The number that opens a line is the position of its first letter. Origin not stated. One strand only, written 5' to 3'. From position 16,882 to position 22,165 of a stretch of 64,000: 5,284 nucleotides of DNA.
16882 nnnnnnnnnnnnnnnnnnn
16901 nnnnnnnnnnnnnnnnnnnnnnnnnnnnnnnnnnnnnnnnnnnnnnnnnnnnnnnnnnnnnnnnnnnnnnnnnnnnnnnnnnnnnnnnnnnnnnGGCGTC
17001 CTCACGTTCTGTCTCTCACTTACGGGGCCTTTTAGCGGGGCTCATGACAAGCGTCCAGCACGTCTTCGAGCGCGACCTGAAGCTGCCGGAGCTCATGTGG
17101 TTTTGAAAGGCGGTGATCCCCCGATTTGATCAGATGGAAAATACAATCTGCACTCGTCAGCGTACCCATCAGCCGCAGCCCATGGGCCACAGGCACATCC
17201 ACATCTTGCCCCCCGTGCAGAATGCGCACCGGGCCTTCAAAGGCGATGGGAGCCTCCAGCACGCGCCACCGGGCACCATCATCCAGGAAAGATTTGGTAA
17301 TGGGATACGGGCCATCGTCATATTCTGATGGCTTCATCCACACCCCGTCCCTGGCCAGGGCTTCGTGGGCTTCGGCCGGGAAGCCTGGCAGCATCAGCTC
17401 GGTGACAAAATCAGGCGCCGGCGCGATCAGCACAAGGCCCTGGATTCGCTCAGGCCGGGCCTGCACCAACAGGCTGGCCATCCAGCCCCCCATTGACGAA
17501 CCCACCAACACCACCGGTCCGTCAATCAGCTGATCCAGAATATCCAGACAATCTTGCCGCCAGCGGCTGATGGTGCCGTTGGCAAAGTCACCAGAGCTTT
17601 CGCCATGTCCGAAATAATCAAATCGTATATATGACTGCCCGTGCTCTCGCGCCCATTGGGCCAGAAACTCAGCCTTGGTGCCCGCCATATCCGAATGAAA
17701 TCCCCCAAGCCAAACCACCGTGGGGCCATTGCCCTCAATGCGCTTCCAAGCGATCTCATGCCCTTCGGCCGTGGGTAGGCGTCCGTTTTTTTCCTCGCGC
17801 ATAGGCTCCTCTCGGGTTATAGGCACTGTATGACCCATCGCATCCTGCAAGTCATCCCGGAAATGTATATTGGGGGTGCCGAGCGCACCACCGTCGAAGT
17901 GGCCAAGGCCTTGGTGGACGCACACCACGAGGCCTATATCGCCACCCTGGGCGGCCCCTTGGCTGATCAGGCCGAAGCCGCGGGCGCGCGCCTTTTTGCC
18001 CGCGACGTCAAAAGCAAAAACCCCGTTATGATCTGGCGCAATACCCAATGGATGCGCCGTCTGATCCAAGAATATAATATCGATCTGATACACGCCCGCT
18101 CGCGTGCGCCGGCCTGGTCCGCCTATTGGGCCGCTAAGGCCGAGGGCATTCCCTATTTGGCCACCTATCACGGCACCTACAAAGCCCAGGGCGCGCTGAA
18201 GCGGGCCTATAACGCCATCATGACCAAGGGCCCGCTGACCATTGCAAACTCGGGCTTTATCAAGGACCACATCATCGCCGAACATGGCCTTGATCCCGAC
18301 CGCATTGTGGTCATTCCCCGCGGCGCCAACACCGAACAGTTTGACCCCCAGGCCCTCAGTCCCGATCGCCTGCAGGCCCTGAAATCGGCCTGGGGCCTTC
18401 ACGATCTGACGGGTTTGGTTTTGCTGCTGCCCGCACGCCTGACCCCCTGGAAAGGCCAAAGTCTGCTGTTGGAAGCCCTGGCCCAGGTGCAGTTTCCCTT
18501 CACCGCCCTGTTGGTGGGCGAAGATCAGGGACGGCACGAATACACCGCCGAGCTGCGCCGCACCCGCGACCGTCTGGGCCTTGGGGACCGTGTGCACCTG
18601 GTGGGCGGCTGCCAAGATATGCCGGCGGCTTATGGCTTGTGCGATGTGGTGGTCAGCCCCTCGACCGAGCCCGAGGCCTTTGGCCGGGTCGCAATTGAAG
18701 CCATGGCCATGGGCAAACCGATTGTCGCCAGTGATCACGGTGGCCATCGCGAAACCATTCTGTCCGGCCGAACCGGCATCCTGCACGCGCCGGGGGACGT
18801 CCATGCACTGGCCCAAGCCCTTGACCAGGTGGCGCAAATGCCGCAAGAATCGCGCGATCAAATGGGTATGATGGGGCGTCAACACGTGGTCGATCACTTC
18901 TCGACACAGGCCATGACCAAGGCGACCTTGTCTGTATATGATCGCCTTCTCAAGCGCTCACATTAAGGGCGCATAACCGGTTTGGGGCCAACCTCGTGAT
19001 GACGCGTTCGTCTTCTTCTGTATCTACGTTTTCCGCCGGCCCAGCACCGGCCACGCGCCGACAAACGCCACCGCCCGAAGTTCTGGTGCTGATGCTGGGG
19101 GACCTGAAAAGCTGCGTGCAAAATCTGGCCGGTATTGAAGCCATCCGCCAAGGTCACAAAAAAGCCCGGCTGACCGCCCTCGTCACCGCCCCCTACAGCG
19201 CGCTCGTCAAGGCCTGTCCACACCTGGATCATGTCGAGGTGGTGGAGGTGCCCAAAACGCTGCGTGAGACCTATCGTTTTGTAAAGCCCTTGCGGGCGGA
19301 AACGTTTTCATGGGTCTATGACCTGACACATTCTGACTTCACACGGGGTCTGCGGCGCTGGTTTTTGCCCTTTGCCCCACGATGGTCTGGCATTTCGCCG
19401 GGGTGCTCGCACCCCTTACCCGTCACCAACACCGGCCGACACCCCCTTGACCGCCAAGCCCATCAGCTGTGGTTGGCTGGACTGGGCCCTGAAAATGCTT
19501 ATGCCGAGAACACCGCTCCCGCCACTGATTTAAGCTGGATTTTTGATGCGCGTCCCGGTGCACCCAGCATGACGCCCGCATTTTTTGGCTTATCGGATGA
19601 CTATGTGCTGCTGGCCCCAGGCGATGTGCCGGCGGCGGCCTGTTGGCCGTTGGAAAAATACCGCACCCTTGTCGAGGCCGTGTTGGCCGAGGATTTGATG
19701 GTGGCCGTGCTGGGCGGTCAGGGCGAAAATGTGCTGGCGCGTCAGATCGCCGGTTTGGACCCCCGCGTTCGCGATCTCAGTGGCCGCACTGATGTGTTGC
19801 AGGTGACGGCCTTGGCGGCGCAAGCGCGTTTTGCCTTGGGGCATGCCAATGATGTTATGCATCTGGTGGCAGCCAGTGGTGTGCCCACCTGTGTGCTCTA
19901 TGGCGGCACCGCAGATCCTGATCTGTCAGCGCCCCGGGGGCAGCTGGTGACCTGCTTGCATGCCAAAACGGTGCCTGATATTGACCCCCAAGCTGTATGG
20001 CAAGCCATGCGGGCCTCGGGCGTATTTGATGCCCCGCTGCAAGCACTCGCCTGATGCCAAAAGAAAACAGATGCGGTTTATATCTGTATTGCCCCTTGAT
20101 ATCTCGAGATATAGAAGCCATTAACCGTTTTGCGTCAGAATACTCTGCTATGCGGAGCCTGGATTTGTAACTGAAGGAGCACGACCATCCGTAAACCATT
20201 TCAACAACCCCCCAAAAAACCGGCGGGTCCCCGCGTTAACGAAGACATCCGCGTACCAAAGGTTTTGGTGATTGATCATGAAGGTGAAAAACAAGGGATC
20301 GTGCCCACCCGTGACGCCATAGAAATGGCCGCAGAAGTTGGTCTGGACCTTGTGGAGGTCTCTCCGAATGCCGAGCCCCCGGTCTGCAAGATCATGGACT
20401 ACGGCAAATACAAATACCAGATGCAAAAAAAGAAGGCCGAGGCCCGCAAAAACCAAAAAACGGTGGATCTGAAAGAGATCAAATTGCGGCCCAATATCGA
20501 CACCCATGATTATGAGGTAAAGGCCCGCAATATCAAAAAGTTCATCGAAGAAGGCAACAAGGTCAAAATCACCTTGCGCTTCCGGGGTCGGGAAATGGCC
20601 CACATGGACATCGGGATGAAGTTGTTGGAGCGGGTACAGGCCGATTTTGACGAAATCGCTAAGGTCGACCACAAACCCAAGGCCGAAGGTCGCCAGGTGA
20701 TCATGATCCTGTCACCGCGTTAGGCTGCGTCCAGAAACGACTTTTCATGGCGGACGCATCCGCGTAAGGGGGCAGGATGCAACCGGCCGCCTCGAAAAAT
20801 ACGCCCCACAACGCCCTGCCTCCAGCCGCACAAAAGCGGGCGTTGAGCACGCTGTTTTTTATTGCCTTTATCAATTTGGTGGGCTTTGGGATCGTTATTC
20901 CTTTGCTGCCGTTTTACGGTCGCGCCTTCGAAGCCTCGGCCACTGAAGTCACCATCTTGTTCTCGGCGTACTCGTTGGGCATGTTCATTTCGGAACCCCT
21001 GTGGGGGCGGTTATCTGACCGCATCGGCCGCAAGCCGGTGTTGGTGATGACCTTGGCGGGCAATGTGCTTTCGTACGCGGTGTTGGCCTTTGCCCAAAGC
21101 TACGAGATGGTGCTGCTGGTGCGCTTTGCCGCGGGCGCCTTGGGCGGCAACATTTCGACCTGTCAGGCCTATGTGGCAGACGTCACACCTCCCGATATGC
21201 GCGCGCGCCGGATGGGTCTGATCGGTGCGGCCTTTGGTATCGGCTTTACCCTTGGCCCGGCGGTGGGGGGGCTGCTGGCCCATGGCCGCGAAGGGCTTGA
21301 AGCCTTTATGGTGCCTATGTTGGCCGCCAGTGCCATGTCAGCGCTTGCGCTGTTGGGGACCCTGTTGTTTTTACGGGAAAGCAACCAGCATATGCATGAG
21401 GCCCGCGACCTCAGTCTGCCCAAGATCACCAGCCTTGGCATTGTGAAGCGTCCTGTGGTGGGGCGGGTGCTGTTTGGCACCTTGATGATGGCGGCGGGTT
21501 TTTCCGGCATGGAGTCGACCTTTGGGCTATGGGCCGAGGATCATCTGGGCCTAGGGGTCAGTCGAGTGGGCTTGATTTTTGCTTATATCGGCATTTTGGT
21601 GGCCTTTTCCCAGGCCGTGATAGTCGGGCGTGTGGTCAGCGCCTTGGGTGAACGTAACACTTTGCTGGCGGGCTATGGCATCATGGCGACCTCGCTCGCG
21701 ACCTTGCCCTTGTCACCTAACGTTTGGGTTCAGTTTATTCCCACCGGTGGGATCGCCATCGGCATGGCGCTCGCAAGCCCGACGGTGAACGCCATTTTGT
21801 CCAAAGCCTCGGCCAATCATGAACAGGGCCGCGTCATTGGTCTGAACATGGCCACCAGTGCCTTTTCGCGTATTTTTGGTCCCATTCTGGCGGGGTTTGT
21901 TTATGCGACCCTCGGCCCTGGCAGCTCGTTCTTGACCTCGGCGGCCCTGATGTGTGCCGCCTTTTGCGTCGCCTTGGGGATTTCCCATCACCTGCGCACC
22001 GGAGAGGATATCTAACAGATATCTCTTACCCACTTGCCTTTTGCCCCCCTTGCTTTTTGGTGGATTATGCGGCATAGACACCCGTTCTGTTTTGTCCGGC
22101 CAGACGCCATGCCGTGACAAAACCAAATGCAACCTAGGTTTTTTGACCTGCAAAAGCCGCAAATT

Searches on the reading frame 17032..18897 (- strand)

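Call 70: search_protein_families(library=pfam, proteins=[window:17032-18897:-], max_evalue=0.00001)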
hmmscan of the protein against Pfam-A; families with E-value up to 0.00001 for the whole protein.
window:17032-18897:- (621 aa): 3 families
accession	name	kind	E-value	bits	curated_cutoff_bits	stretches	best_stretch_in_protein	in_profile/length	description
PF12146.15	Hydrolase_4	-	6.1e-16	58.9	27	1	394-505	7-121/239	Serine aminopeptidase, S33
PF12697.13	Abhydrolase_6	-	6.8e-13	50.2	26.3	1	412-569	17-180/217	Alpha/beta hydrolase family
PF00561.26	Abhydrolase_1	-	6.8e-12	46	25.8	1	417-505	24-119/245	alpha/beta hydrolase fold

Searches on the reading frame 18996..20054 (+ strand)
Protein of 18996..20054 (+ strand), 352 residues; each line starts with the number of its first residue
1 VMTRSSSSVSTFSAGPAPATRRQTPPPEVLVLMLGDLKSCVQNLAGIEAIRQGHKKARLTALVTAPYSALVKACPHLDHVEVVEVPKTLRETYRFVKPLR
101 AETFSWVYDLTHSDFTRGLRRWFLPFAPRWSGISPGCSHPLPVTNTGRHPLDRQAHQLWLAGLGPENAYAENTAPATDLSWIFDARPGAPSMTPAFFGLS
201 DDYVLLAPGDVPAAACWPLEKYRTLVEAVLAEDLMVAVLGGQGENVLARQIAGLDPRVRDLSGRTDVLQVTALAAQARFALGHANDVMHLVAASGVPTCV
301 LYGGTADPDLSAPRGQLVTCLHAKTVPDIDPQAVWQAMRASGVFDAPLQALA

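Call 70: search_protein_families(library=pfam, proteins=[window:18996-20054:+], max_evalue=0.00001)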
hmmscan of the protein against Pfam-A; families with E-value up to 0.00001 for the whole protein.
window:18996-20054:+ (352 aa): 1 family
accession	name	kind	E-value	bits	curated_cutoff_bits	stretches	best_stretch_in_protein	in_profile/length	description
PF01075.23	Glyco_transf_9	-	1.1e-13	51.5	22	1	192-323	96-229/247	Glycosyltransferase family 9 (heptosyltransferase)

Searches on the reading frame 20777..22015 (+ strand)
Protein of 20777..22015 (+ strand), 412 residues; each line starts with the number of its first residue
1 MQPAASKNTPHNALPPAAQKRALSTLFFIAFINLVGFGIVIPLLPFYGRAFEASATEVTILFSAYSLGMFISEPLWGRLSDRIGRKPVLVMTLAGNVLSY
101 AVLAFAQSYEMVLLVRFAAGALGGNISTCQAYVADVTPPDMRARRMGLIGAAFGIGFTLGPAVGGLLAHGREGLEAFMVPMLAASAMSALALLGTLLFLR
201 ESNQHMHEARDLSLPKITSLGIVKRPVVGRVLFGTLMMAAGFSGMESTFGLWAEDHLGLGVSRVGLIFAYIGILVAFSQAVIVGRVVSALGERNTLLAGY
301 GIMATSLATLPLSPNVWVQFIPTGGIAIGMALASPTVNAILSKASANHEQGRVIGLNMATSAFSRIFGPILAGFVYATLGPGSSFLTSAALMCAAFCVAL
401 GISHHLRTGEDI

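Call 70: search_protein_families(library=pfam, proteins=[window:20777-22015:+], max_evalue=0.00001)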
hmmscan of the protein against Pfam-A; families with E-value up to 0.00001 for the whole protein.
window:20777-22015:+ (412 aa): 6 families
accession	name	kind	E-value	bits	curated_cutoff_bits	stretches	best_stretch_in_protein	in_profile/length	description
PF07690.21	MFS_1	-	3.1e-63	214.2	33.4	2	26-356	1-334/347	Major Facilitator Superfamily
PF00083.30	Sugar_tr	-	8.7e-16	58.3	22.3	1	53-206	43-198/452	Sugar (and other) transporter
PF12832.13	MFS_1_like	-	3.7e-09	36.6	25.2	1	24-386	5-372/373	MFS_1 like family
PF13347.12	MFS_2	-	5.2e-09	35.6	27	1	18-164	221-373/427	MFS/sugar transport protein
PF06779.20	MFS_4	-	4.7e-07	29.9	26.3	1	3-191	172-359/364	Uncharacterised MFS-type transporter YbfB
PF01306.25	LacY_symp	-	9e-07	28.5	24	0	28-135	15-121/413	LacY proton/sugar symporter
